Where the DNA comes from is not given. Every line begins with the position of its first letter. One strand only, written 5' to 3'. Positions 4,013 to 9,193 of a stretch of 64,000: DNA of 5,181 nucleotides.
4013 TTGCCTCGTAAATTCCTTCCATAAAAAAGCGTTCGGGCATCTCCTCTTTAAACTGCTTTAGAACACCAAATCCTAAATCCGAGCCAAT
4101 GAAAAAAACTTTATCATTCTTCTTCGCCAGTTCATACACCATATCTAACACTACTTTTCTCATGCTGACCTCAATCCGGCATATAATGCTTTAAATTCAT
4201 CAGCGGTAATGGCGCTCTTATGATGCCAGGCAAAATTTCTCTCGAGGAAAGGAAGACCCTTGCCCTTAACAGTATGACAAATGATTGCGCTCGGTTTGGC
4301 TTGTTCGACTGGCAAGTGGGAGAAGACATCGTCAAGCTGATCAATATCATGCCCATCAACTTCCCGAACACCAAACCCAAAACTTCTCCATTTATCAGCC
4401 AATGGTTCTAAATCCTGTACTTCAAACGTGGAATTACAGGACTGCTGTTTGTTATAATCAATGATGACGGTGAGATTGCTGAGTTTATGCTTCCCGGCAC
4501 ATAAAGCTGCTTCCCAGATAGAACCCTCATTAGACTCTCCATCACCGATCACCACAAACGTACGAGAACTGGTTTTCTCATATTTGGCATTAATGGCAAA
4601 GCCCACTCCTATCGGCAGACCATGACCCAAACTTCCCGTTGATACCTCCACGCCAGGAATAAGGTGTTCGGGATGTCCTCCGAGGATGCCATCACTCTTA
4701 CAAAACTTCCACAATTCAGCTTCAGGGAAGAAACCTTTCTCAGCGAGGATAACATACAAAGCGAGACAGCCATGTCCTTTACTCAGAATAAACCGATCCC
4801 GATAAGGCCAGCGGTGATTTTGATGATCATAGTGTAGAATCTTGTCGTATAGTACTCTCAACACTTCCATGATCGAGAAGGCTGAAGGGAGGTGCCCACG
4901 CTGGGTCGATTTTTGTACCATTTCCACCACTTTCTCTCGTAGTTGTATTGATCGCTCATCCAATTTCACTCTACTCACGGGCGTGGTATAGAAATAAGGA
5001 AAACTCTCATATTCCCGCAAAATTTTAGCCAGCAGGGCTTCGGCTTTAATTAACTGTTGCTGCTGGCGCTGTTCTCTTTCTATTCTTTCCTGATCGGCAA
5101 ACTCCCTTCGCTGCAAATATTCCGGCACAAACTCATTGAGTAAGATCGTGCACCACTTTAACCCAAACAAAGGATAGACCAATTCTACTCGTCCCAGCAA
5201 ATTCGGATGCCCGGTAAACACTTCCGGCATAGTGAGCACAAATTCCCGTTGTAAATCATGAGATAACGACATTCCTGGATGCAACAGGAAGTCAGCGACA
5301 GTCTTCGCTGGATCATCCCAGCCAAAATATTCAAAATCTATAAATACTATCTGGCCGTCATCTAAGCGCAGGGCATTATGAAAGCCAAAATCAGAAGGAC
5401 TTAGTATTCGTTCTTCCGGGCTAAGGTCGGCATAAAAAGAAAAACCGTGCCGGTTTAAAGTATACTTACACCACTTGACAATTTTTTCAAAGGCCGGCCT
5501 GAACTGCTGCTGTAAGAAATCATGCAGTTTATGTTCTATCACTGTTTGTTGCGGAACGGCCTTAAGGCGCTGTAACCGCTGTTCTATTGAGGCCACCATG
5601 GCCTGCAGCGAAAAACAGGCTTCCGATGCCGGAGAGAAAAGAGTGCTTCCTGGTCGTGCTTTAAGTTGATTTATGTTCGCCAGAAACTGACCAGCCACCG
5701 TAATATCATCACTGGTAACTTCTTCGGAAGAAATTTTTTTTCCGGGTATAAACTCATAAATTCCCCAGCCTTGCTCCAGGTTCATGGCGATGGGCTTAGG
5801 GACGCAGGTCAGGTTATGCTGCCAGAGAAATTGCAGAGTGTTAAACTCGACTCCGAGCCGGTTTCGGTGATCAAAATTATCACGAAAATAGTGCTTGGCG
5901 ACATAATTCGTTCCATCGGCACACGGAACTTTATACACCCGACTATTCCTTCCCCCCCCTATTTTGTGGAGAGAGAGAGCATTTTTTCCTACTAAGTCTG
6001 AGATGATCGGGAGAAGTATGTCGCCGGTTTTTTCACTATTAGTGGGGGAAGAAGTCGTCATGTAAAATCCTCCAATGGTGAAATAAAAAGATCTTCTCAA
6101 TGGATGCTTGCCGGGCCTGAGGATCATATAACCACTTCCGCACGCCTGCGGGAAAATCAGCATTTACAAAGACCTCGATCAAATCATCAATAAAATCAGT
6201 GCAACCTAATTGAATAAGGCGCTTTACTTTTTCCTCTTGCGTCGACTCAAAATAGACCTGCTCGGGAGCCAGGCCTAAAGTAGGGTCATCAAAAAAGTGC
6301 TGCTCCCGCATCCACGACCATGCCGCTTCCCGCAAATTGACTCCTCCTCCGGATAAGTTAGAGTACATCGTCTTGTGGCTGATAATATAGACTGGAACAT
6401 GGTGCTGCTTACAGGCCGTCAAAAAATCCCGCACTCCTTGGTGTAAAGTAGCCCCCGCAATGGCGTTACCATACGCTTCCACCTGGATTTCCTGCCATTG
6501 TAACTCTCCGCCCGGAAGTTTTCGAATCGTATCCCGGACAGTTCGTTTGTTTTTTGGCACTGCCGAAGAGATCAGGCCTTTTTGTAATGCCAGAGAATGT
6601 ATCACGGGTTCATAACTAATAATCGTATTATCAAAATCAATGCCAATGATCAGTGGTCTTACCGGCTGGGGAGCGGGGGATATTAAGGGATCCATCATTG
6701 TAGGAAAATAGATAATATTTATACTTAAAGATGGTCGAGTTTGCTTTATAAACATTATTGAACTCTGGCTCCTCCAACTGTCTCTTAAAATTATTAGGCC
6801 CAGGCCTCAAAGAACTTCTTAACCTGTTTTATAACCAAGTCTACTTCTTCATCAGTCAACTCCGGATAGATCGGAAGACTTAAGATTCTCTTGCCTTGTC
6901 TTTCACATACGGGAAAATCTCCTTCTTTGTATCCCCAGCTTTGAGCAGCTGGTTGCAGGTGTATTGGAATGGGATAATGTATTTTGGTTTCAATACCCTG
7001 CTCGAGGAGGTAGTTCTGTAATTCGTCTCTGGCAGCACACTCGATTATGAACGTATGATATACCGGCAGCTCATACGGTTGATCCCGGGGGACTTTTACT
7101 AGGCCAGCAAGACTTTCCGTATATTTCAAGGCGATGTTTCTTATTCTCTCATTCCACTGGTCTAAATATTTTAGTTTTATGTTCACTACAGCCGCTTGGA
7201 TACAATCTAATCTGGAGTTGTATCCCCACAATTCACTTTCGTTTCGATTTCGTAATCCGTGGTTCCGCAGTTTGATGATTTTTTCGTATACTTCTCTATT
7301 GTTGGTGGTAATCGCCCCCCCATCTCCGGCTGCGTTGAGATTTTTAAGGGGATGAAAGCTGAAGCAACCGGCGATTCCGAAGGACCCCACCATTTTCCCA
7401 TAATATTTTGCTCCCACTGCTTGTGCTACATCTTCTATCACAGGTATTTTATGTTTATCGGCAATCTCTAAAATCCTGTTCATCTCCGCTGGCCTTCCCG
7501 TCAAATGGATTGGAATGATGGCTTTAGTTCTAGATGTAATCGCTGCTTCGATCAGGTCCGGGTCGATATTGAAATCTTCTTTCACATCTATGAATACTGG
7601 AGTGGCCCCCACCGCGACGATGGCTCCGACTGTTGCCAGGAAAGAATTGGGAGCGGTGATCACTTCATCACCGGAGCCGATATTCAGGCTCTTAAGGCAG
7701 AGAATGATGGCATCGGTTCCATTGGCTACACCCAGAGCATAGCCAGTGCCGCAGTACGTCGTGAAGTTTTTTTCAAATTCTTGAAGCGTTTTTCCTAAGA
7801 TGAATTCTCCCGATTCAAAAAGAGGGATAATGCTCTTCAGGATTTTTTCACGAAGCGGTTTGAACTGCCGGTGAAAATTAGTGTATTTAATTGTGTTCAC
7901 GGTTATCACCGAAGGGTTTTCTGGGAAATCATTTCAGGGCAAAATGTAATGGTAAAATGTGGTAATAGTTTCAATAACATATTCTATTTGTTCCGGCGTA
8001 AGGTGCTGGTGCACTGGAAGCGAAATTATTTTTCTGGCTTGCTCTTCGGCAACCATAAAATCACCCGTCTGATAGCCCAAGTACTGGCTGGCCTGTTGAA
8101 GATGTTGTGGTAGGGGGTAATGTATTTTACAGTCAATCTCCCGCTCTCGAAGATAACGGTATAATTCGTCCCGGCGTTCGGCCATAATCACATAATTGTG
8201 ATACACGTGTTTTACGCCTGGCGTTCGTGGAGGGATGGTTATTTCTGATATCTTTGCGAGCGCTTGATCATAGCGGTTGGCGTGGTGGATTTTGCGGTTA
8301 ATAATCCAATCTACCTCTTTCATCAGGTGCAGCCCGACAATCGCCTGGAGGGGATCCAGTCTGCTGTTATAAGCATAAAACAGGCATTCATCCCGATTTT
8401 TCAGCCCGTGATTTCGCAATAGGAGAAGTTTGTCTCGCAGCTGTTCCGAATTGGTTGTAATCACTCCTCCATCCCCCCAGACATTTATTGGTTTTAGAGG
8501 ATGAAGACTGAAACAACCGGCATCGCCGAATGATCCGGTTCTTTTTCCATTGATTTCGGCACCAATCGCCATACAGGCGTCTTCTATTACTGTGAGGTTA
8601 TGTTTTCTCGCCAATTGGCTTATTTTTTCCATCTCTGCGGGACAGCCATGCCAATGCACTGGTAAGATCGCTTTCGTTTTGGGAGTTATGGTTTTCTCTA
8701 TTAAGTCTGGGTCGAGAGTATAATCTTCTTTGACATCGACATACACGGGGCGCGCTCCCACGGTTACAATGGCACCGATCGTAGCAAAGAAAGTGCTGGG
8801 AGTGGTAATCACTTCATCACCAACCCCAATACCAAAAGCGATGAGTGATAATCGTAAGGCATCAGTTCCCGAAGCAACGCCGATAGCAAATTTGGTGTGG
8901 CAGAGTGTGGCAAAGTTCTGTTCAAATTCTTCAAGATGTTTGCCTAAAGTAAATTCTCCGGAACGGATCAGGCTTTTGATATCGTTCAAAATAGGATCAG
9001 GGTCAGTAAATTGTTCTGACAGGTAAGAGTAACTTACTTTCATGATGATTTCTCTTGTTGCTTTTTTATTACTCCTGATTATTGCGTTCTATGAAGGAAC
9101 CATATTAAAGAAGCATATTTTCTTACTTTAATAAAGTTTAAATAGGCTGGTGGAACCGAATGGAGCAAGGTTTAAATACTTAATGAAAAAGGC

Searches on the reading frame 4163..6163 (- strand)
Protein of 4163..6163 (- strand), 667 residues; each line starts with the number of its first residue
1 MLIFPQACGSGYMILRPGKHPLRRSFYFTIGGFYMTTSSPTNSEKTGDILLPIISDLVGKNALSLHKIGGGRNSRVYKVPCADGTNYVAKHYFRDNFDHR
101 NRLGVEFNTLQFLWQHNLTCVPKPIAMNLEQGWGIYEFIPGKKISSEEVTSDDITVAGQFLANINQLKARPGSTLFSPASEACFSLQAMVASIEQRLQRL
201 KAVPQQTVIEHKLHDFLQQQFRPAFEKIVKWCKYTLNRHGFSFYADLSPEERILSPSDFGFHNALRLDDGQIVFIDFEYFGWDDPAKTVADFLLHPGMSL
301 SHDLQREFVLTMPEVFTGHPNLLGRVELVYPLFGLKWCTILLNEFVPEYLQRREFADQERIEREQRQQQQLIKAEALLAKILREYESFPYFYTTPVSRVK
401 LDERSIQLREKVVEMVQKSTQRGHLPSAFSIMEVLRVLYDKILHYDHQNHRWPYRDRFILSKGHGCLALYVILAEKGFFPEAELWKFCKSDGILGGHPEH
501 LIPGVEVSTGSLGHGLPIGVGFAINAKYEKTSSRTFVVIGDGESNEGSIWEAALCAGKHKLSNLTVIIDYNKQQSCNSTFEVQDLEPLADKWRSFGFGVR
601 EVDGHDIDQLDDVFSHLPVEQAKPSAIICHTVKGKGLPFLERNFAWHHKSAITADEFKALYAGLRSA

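Call 3: search_protein_families(library=pfam, proteins=[window:4163-6163:-], max_evalue=0.01)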
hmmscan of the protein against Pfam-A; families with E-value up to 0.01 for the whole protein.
window:4163-6163:- (667 aa): 5 families
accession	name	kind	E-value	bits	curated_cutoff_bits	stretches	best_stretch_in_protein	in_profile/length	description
PF00456.26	Transketolase_N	-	4.4e-40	138.1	22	1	408-660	9-271/334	Transketolase, thiamine diphosphate binding domain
PF01636.29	APH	-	1.2e-12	48.5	23.2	1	66-306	3-219/239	Phosphotransferase enzyme family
PF13292.11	DXP_synthase_N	-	1e-07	31.9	21.2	1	398-573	15-173/274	1-deoxy-D-xylulose-5-phosphate synthase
PF00676.26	E1_dh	-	1.8e-06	27.6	22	1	510-607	101-197/300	Dehydrogenase E1 component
PF01633.27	Choline_kinase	-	9.9e-05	22.2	29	1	134-293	68-204/300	Choline/ethanolamine kinase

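Call 4: search_protein_families(library=ncbifam, proteins=[window:4163-6163:-], max_evalue=0.01)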
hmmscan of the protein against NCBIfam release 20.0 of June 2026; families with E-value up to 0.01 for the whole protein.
window:4163-6163:- (667 aa): 14 families
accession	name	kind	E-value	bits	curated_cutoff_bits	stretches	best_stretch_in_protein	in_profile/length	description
NF004559.0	PRK05899.2-5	equivalog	2.9e-74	250.4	488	1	400-658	17-274/627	transketolase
NF004556.0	PRK05899.2-2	equivalog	1.4e-53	182.2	575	1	399-658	15-270/639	transketolase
TIGR00232.1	tktlase_bact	equivalog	3.5e-41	141.3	682.25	1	409-659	8-268/654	transketolase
NF004558.0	PRK05899.2-4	equivalog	1.2e-37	129.6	788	1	408-660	10-266/651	transketolase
TIGR03182.1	PDH_E1_alph_y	equivalog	8.1e-11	41.4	393.85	1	510-616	110-215/315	pyruvate dehydrogenase (acetyl-transferring) E1 component subunit alpha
TIGR03181.1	PDH_E1_alph_x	equivalog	1.4e-07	30.8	411.35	1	512-607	124-218/341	pyruvate dehydrogenase (acetyl-transferring) E1 component subunit alpha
TIGR00204.1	dxs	equivalog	1.5e-07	30.3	465.95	1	397-571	14-171/616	1-deoxy-D-xylulose-5-phosphate synthase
TIGR00759.1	aceE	equivalog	1.6e-05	23.1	859.9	1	415-574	89-260/885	pyruvate dehydrogenase (acetyl-transferring), homodimeric type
NF003616.0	PRK05261.1-1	subfamily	3.6e-05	22.2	777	1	486-603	118-234/788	phosphoketolase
NF003933.0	PRK05444.2-2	equivalog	0.00048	18.8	395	1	508-645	116-261/606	1-deoxy-D-xylulose-5-phosphate synthase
TIGR02906.1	spore_CotS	subfamily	0.00051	19.1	172.7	1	184-293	118-228/314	CotS family spore coat protein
NF005485.1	PRK07092.1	equivalog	0.0011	17.9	493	1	508-571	394-451/523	benzoylformate decarboxylase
NF008968.0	PRK12315.1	subfamily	0.0035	15.7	510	0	519-649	123-262/582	1-deoxy-D-xylulose-5-phosphate synthase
NF041256.1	GntI_guanitoxin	equivalog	0.004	16.5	357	0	118-304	68-223/282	guanitoxin biosynthesis pre-guanitoxin N-oxide kinase GntI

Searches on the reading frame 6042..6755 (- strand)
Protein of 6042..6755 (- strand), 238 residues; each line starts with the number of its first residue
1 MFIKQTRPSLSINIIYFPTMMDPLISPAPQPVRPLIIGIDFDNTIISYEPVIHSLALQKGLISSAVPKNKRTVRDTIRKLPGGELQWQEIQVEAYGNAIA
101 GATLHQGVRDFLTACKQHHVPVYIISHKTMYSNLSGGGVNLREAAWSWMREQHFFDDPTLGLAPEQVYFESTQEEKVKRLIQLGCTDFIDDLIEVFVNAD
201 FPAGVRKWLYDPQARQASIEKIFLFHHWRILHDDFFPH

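Call 8: search_protein_families(library=pfam, proteins=[window:6042-6755:-], max_evalue=0.001)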
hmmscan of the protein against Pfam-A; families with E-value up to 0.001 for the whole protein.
window:6042-6755:- (238 aa): 0 families

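Call 21: search_protein_families(library=ncbifam, proteins=[window:6042-6755:-], max_evalue=0.0001)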
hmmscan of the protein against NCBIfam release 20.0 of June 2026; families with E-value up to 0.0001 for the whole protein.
window:6042-6755:- (238 aa): 1 family
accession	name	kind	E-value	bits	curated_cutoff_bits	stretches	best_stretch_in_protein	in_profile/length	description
TIGR01489.1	DKMTPPase-SF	subfamily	8.1e-05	22.8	81.55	0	37-128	4-97/188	MtnX-like HAD-IB family phosphatase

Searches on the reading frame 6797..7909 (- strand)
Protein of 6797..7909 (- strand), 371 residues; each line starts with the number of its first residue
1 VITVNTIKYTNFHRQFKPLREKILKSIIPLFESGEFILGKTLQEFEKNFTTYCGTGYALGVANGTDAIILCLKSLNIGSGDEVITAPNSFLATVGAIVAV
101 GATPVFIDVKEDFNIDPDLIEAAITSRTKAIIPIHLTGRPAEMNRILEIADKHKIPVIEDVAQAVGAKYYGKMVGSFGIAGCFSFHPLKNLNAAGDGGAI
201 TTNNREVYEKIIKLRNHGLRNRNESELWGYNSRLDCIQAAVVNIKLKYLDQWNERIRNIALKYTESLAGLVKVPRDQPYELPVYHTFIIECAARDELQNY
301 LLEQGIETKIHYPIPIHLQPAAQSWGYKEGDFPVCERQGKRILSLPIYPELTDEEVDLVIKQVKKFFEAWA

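Call 8: search_protein_families(library=pfam, proteins=[window:6797-7909:-], max_evalue=0.001)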
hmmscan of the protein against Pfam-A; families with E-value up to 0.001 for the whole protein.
window:6797-7909:- (371 aa): 4 families
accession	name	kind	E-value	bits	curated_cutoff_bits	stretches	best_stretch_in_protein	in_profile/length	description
PF01041.23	DegT_DnrJ_EryC1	-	1.2e-114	383.8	19.8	1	20-363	4-359/360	DegT/DnrJ/EryC1/StrS aminotransferase family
PF01212.27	Beta_elim_lyase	-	1.1e-05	25.4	27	1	41-166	33-174/288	Beta-eliminating lyase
PF00155.27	Aminotran_1_2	-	4.6e-05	23.2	19.7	1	41-166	43-191/361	Aminotransferase class I and II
PF00266.25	Aminotran_5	-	0.00011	21.7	21.5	1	62-167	68-182/371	Aminotransferase class-V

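Call 21: search_protein_families(library=ncbifam, proteins=[window:6797-7909:-], max_evalue=0.0001)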
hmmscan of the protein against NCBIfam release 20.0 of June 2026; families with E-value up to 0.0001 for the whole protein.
window:6797-7909:- (371 aa): 18 families
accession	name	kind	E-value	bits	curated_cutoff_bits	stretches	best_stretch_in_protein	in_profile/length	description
TIGR03588.1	PseC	equivalog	8.4e-75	252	423.5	1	32-366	22-379/380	UDP-4-amino-4,6-dideoxy-N-acetyl-beta-L-altrosamine transaminase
NF008658.2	PRK11658.1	equivalog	6.3e-64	216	631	1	21-367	14-377/379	UDP-4-amino-4-deoxy-L-arabinose aminotransferase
NF008687.0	PRK11706.1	equivalog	4e-63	213.4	375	1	48-367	39-374/375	dTDP-4-amino-4,6-dideoxygalactose transaminase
TIGR02379.1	ECA_wecE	subfamily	6.8e-53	179.8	434.85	1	50-367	41-375/376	dTDP-4-amino-4,6-dideoxy-D-glucose transaminase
TIGR04181.1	NHT_00031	hypoth_equivalog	3e-52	177.7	420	1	39-346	29-357/359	LegC family aminotransferase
NF011936.0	PRK15407.1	equivalog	1.2e-46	159.3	423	2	37-218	62-251/440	lipopolysaccharide biosynthesis protein RfbH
TIGR04427.1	PLP_DesI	equivalog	4.6e-45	154.4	650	1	41-361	53-377/390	dTDP-4-dehydro-6-deoxyglucose aminotransferase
NF005816.0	PRK07682.1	equivalog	2.2e-08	33.1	620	1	64-161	99-203/390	aminotransferase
NF006096.0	PRK08248.1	equivalog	6.9e-08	31.5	726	1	38-162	62-187/431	homocysteine synthase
NF004975.0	PRK06348.1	equivalog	3.1e-07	29.7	549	1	61-154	95-195/384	pyridoxal phosphate-dependent aminotransferase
NF004621.0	PRK05957.1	equivalog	4.5e-07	28.9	498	1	77-135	110-168/389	pyridoxal phosphate-dependent aminotransferase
NF002878.0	PRK03321.1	subfamily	2e-06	26.8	374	1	61-132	77-150/352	histidinol-phosphate transaminase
NF004770.0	PRK06108.1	subfamily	6.4e-06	25.2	422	1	61-160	102-209/396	pyridoxal phosphate-dependent aminotransferase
TIGR01326.1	OAH_OAS_sulfhy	subfamily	6.4e-06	25.1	495.1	1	41-164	58-182/418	O-acetylhomoserine aminocarboxypropyltransferase/cysteine synthase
NF005817.0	PRK07683.1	equivalog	8.7e-06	24.7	575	1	64-156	98-196/387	aminotransferase A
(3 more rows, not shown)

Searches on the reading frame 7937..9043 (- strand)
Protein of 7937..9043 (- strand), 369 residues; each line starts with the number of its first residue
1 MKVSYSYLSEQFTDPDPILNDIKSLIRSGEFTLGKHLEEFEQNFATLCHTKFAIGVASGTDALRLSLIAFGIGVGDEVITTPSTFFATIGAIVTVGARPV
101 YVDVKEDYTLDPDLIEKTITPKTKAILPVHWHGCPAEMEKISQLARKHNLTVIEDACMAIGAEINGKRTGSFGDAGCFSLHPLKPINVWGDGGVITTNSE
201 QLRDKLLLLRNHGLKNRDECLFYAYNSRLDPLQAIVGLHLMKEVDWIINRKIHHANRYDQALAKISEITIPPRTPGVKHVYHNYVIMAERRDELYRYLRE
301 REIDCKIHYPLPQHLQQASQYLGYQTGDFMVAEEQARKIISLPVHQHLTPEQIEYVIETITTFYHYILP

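Call 8: search_protein_families(library=pfam, proteins=[window:7937-9043:-], max_evalue=0.001)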
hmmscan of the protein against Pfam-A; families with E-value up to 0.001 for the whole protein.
window:7937-9043:- (369 aa): 5 families
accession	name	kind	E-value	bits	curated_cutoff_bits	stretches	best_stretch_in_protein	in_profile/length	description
PF01041.23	DegT_DnrJ_EryC1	-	2.3e-109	366.4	19.8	1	18-360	7-359/360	DegT/DnrJ/EryC1/StrS aminotransferase family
PF01053.26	Cys_Met_Meta_PP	-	1.6e-07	30.7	27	1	38-163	55-181/381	Cys/Met metabolism PLP-dependent enzyme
PF00155.27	Aminotran_1_2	-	1.5e-05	24.8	19.7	1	35-127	41-151/361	Aminotransferase class I and II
PF00266.25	Aminotran_5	-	2.7e-05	23.8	21.5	1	34-161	42-181/371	Aminotransferase class-V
PF01212.27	Beta_elim_lyase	-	3.5e-05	23.7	27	1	37-162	34-175/288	Beta-eliminating lyase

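Call 21: search_protein_families(library=ncbifam, proteins=[window:7937-9043:-], max_evalue=0.0001)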
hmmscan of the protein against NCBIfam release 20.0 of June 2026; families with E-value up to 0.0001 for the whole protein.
window:7937-9043:- (369 aa): 21 families
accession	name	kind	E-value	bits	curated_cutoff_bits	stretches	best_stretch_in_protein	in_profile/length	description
TIGR03588.1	PseC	equivalog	7.6e-78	262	423.5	1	21-362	16-378/380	UDP-4-amino-4,6-dideoxy-N-acetyl-beta-L-altrosamine transaminase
NF008687.0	PRK11706.1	equivalog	1.1e-58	198.8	375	1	34-364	30-374/375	dTDP-4-amino-4,6-dideoxygalactose transaminase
NF008658.2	PRK11658.1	equivalog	3.3e-56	190.5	631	1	20-362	18-375/379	UDP-4-amino-4-deoxy-L-arabinose aminotransferase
TIGR04181.1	NHT_00031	hypoth_equivalog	4.5e-56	190.2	420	1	32-343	27-357/359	LegC family aminotransferase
TIGR02379.1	ECA_wecE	subfamily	2.4e-49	168.1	434.85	1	40-364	36-375/376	dTDP-4-amino-4,6-dideoxy-D-glucose transaminase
TIGR04427.1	PLP_DesI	equivalog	5.9e-44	150.7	650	1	37-360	54-379/390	dTDP-4-dehydro-6-deoxyglucose aminotransferase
NF011936.0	PRK15407.1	equivalog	4e-42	144.4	423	1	30-213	60-251/440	lipopolysaccharide biosynthesis protein RfbH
NF004621.0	PRK05957.1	equivalog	1.5e-09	37.1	498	1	51-155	89-199/389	pyridoxal phosphate-dependent aminotransferase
NF004770.0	PRK06108.1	subfamily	1.2e-08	34.2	422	1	52-157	98-211/396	pyridoxal phosphate-dependent aminotransferase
NF005816.0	PRK07682.1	equivalog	1.4e-08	33.8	620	1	58-159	98-206/390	aminotransferase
NF005744.0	PRK07568.1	subfamily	6.2e-07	28.5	389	1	56-156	94-202/398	pyridoxal phosphate-dependent aminotransferase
TIGR01326.1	OAH_OAS_sulfhy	subfamily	2.6e-06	26.4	495.1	1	40-161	62-184/418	O-acetylhomoserine aminocarboxypropyltransferase/cysteine synthase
NF006096.0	PRK08248.1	equivalog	3.6e-06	25.9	726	1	40-159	69-189/431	homocysteine synthase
NF041364.1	GntC_guanitoxin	equivalog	7.9e-06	25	415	1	57-156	66-174/356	guanitoxin biosynthesis PLP-dependent (S)-gamma-hydroxy-L-arginine cyclodehydratase GntC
NF005817.0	PRK07683.1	equivalog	1.4e-05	24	575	1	61-155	100-200/387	aminotransferase A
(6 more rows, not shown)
